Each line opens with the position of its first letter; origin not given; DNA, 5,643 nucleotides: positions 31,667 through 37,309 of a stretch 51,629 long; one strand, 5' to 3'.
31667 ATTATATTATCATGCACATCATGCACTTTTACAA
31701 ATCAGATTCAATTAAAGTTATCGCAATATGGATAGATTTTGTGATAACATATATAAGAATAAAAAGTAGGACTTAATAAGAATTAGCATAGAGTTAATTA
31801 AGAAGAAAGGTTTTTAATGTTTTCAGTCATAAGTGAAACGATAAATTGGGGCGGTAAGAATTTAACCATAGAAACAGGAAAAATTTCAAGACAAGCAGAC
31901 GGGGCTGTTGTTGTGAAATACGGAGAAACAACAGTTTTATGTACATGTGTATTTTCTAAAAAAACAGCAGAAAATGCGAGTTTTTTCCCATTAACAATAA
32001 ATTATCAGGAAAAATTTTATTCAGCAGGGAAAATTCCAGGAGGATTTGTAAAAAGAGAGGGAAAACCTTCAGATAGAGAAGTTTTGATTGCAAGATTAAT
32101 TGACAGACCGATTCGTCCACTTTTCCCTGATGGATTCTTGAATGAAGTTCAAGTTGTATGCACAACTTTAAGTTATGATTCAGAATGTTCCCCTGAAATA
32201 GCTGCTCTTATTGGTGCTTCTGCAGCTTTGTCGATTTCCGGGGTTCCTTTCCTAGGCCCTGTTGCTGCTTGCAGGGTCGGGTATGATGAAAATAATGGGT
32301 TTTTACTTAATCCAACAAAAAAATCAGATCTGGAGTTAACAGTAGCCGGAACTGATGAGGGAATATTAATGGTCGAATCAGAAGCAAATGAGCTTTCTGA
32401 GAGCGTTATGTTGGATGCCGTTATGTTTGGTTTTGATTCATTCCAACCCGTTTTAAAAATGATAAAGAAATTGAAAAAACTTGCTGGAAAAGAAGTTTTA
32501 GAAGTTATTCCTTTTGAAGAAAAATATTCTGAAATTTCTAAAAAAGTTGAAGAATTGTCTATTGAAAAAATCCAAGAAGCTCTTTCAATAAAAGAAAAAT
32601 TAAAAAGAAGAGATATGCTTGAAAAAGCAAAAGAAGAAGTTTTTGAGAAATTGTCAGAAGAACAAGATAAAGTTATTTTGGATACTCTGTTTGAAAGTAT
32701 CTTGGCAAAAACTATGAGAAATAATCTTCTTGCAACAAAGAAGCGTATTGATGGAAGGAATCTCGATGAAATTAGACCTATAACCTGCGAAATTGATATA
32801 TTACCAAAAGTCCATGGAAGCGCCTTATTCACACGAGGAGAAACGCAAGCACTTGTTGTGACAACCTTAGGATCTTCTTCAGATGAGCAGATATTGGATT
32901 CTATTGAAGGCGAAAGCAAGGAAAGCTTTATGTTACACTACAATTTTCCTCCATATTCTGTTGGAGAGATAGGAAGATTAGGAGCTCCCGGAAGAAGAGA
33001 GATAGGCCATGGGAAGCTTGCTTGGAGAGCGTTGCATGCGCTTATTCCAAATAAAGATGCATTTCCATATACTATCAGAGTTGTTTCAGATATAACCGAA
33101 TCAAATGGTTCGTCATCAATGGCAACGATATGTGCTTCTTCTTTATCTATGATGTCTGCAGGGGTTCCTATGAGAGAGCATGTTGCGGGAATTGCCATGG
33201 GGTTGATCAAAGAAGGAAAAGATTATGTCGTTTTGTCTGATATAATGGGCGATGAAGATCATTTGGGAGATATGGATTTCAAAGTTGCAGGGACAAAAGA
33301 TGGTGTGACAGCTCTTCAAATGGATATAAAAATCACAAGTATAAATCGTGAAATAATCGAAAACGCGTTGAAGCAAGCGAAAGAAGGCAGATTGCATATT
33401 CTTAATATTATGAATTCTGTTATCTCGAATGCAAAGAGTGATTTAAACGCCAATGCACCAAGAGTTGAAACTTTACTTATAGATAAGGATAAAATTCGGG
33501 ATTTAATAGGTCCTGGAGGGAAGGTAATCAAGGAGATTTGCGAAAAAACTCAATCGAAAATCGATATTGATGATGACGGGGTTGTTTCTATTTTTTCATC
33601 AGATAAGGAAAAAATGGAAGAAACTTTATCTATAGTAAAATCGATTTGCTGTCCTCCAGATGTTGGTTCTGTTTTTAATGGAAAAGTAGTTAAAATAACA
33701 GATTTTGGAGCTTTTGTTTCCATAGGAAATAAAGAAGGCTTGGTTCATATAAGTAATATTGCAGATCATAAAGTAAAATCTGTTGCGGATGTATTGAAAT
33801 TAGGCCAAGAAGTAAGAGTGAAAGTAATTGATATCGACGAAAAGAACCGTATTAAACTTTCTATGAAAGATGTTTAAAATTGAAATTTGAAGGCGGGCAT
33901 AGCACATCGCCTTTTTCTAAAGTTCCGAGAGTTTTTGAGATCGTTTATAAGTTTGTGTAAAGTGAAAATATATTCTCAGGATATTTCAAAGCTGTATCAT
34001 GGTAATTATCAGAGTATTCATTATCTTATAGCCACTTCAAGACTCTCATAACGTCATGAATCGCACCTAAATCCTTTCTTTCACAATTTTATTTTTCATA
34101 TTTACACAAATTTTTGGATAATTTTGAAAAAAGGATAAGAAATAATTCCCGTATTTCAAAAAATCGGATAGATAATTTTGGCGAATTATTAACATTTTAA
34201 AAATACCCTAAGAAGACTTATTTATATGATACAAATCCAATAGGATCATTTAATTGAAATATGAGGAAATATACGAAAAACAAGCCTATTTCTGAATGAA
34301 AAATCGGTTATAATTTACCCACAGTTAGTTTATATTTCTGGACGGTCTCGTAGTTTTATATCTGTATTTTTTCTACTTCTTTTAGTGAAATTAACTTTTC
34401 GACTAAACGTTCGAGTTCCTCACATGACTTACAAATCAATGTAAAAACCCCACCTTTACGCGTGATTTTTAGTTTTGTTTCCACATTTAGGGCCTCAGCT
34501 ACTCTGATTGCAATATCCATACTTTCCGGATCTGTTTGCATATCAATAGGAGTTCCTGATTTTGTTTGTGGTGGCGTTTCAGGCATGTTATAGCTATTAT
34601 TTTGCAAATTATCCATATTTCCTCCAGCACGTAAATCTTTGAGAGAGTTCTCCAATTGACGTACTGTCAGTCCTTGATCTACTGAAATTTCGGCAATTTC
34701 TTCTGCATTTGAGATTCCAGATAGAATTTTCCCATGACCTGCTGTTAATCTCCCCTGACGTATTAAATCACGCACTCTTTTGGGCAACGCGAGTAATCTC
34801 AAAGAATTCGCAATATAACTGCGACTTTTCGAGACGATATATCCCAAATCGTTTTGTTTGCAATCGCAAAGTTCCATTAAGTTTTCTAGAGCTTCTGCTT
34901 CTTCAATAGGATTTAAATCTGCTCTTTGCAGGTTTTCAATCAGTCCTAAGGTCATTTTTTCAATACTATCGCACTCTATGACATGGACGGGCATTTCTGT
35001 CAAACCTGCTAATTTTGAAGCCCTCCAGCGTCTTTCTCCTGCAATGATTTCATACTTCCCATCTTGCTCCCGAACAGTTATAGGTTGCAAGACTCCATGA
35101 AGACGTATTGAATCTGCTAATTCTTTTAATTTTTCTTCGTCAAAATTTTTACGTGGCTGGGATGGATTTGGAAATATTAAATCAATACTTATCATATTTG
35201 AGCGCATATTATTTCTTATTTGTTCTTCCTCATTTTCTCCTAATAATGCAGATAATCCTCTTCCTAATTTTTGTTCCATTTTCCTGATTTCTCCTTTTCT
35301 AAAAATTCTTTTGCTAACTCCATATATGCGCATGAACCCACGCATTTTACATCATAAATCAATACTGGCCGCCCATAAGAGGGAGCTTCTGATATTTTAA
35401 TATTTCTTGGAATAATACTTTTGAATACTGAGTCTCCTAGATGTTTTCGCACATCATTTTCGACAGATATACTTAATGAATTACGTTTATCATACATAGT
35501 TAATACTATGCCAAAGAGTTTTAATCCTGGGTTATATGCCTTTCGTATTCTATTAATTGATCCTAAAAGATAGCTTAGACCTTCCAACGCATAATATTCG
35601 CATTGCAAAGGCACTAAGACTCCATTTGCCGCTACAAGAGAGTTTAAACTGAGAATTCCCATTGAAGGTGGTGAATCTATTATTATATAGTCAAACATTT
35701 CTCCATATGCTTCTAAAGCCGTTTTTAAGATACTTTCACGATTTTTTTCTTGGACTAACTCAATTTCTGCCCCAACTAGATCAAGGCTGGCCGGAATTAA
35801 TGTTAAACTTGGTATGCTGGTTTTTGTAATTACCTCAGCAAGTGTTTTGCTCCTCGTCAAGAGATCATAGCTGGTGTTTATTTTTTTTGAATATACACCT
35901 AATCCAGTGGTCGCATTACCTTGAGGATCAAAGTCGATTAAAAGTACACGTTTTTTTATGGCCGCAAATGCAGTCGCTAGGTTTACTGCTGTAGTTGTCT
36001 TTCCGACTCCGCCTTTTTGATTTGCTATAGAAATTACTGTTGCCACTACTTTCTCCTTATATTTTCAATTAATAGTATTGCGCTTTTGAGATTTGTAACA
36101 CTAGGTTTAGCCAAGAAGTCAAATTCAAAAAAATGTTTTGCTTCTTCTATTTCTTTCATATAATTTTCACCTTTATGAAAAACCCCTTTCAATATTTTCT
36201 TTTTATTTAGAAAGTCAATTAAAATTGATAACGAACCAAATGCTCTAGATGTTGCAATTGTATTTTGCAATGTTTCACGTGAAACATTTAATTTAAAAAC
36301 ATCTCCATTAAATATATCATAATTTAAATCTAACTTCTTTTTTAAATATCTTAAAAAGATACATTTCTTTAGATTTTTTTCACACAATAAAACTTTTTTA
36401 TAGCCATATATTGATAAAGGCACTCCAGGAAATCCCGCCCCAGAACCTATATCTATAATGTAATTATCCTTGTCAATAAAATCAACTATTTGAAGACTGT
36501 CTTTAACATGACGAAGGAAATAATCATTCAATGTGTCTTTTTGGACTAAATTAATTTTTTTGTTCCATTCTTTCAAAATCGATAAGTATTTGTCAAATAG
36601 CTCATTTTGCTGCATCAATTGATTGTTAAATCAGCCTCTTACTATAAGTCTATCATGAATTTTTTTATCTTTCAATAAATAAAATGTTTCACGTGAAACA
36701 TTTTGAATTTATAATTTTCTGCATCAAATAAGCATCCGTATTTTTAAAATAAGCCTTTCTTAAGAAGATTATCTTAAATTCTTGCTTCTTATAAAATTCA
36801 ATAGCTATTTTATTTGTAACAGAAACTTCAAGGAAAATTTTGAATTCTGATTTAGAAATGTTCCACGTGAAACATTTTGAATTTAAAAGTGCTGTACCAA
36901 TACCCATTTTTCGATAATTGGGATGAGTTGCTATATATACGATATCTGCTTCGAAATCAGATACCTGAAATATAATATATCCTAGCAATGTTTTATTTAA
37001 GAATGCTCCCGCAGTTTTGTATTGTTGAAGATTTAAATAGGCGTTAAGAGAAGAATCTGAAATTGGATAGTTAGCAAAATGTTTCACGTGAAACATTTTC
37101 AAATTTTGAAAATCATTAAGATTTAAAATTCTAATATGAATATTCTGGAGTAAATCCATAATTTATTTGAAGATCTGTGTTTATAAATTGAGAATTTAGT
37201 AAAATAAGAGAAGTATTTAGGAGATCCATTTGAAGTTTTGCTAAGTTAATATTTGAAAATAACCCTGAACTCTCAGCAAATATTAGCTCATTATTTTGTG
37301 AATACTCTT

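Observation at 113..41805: Family of GC-rich ~45-nt hairpins with covarying stems and a conserved loop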

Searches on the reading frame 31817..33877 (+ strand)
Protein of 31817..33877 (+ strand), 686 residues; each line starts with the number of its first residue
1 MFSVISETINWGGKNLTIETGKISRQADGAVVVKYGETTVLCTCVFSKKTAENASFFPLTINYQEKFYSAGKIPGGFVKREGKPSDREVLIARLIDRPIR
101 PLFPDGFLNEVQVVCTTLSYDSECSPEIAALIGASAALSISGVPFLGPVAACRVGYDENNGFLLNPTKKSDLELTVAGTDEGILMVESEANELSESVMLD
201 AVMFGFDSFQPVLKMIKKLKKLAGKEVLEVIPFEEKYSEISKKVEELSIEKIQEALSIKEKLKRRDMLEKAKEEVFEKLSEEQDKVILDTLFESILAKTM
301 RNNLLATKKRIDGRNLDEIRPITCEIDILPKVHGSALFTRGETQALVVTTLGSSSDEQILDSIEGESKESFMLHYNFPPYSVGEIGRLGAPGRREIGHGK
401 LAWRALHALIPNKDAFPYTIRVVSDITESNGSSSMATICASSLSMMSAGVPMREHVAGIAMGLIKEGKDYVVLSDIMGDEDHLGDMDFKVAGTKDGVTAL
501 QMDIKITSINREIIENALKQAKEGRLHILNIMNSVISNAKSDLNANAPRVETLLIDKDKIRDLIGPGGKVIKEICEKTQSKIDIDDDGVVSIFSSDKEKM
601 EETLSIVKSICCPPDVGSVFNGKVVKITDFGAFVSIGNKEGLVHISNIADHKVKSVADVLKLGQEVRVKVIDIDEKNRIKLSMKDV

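Call 12: search_protein_families(library=pfam, proteins=[window:31817-33877:+])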
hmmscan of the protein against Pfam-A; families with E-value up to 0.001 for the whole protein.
window:31817-33877:+ (686 aa): 7 families
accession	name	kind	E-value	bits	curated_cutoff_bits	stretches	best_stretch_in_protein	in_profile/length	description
PF01138.27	RNase_PH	-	1e-62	210.8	25.5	2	14-144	3-130/130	3' exoribonuclease family, domain 1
PF00575.29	S1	-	6.2e-20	71.8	22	1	615-684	3-74/74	S1 RNA binding domain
PF03725.20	RNase_PH_C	-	2.8e-17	62.9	20.8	2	147-207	1-66/67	3' exoribonuclease family, domain 2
PF03726.19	PNPase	-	2.9e-13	50.5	24.6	1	239-315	1-81/81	Polyribonucleotide nucleotidyltransferase, RNA binding domain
PF00013.35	KH_1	-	4.9e-10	39.5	21.5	1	551-602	2-59/66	KH domain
PF23459.1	S1_RRP5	-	0.00024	22.1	27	1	617-682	4-71/72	RRP5 S1 domain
PF24685.1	OB_RRP5_4th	-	0.00074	19.9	31.5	0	616-673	8-71/92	RRP5 OB-fold domain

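Call 13: find_encoding_contigs(protein=window:31817-33877:+, flank=10000, max_places=6)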
Protein window:31817-33877:+ (686 aa): no gene with exactly this product is on record in the collection.

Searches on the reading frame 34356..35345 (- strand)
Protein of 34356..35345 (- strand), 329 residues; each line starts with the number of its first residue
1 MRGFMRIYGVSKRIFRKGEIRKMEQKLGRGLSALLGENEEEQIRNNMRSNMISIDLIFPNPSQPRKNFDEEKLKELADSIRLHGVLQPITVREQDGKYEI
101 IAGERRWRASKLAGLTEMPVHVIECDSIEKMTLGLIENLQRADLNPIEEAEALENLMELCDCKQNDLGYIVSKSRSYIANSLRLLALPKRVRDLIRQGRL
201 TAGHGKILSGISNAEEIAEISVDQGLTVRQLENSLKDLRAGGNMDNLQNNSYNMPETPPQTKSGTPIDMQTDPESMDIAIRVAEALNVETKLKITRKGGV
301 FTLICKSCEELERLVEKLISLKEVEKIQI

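Call 24: search_protein_families(library=pfam, proteins=[window:34356-35345:-])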
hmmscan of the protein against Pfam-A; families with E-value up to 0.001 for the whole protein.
window:34356-35345:- (329 aa): 2 families
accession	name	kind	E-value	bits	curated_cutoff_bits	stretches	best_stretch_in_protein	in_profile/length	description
PF02195.25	ParB_N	-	1.8e-32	111.7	26.3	1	50-140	4-95/95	ParB N-terminal domain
PF17762.8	HTH_ParB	-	1.7e-28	99.2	22.6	1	143-238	2-100/102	ParB HTH domain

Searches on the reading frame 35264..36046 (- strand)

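Call 63: search_protein_families(library=pfam, proteins=[window:35264-36046:-], max_evalue=0.01)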
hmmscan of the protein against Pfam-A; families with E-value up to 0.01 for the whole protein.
window:35264-36046:- (260 aa): 9 families
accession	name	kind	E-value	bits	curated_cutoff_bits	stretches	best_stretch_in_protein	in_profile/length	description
PF13614.12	AAA_31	-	4.9e-61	206.2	27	1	3-176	2-176/177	AAA domain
PF01656.29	CbiA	-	3e-30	105.2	25.4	1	5-228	1-125/125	CobQ/CobB/MinD/ParA nucleotide binding domain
PF10609.15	ParA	-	1e-10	41.9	27.1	1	3-135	4-131/246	NUBPL iron-transfer P-loop NTPase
PF09140.17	MipZ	-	3.9e-10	39.9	20.7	1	4-151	2-133/262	ATPase MipZ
PF00142.24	Fer4_NifH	-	2.2e-09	37.6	25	1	11-72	8-67/271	4Fe-4S iron sulfur cluster binding proteins, NifH/frxC family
PF06564.18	CBP_BcsQ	-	3.6e-07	30.4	21.3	1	4-137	3-135/234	Cellulose biosynthesis protein BcsQ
PF02374.21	ArsA_ATPase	-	1.4e-06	28.2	24.3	1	11-44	9-42/305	Anion-transporting ATPase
PF07015.17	VirC1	-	0.0028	17.5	24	1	4-40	3-39/231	VirC1 protein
PF00448.28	SRP54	-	0.005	16.9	22.7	0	13-57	11-56/196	SRP54-type protein, GTPase domain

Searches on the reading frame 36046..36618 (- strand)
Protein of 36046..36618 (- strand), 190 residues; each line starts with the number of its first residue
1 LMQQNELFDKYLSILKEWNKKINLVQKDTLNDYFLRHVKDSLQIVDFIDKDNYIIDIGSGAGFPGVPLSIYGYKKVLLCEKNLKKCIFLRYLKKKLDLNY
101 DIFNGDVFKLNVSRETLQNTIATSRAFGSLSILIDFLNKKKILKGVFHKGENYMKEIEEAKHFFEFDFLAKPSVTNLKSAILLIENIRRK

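Call 62: search_protein_families(library=pfam, proteins=[window:36046-36618:-], max_evalue=0.01)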
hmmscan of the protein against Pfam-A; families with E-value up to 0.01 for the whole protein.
window:36046-36618:- (190 aa): 1 family
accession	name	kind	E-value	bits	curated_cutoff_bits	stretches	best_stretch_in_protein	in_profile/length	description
PF02527.21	GidB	-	6.3e-38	130.4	27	1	4-178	1-177/184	rRNA small subunit methyltransferase G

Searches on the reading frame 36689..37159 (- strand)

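Call 62: search_protein_families(library=pfam, proteins=[window:36689-37159:-], max_evalue=0.01)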
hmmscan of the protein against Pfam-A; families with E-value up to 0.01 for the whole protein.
window:36689-37159:- (156 aa): 5 families
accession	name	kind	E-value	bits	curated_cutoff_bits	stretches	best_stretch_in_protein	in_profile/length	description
PF00583.31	Acetyltransf_1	-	1.7e-12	48.1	20.7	1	40-128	23-116/116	Acetyltransferase (GNAT) family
PF13508.13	Acetyltransf_7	-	3.9e-10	40.4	27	1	55-129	11-83/84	Acetyltransferase (GNAT) domain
PF13673.13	Acetyltransf_10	-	7.8e-07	29.6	23.6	1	25-134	10-112/128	Acetyltransferase (GNAT) domain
PF08445.16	FR47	-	0.00017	21.9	22.1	1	72-131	23-80/86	FR47-like protein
PF13718.12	GNAT_acetyltr_2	-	0.007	16.2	24.6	0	71-93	97-119/229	GNAT acetyltransferase 2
